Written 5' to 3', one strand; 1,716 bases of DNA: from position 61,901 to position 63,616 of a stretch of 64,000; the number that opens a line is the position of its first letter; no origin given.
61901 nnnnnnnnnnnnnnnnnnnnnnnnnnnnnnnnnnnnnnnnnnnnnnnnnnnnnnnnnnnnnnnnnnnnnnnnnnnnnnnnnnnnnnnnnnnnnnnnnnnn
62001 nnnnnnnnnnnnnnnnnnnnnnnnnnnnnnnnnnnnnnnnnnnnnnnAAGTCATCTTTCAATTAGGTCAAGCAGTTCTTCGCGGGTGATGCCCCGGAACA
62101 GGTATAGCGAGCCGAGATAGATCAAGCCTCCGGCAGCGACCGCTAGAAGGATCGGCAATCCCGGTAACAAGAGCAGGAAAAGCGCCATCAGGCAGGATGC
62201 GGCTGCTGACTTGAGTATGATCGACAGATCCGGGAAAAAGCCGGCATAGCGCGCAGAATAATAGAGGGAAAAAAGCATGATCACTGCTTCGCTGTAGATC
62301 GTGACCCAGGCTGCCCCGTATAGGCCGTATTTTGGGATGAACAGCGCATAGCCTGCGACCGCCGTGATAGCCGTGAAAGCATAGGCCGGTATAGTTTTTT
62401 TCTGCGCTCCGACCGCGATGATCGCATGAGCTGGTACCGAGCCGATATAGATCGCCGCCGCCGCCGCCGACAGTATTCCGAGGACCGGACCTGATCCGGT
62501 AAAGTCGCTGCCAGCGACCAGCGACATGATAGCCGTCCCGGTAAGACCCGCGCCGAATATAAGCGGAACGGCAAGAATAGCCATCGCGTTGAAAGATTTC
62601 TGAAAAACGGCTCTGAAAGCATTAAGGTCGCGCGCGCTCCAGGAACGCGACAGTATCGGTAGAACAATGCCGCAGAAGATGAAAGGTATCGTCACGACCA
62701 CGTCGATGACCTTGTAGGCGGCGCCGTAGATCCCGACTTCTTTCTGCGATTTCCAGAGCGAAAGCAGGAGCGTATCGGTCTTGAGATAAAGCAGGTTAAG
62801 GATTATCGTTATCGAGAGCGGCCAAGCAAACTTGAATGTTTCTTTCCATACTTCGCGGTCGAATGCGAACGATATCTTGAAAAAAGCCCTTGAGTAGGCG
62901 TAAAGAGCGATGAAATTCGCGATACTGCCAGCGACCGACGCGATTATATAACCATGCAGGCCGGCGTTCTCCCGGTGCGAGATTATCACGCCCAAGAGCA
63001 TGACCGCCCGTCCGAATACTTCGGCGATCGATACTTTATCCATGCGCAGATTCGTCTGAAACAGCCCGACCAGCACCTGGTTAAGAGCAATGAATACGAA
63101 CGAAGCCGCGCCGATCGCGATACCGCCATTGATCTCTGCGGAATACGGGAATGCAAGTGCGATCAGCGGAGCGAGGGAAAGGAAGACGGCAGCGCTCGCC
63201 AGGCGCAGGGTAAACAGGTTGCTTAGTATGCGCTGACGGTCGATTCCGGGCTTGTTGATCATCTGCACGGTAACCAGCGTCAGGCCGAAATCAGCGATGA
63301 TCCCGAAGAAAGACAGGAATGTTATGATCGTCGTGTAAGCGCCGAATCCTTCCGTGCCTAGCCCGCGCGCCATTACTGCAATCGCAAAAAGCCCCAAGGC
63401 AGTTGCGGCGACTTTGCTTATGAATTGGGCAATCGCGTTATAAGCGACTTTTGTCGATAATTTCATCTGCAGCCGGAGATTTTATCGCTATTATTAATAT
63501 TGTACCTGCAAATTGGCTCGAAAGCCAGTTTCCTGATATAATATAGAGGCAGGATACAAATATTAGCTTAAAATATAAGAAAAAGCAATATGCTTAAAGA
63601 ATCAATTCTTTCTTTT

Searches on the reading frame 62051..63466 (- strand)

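Call 92: search_protein_families(library=pfam, proteins=[window:62051-63466:-], max_evalue=0.00001)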
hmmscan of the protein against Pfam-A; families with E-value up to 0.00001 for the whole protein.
window:62051-63466:- (471 aa): 2 families
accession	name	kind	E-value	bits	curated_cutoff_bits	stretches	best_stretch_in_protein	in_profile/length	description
PF01943.22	Polysacc_synt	-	1.1e-26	94.3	28.2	1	10-275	4-273/274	Polysaccharide biosynthesis protein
PF13440.11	Polysacc_synt_3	-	1.6e-26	93.7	23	1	31-324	1-290/293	Polysaccharide biosynthesis protein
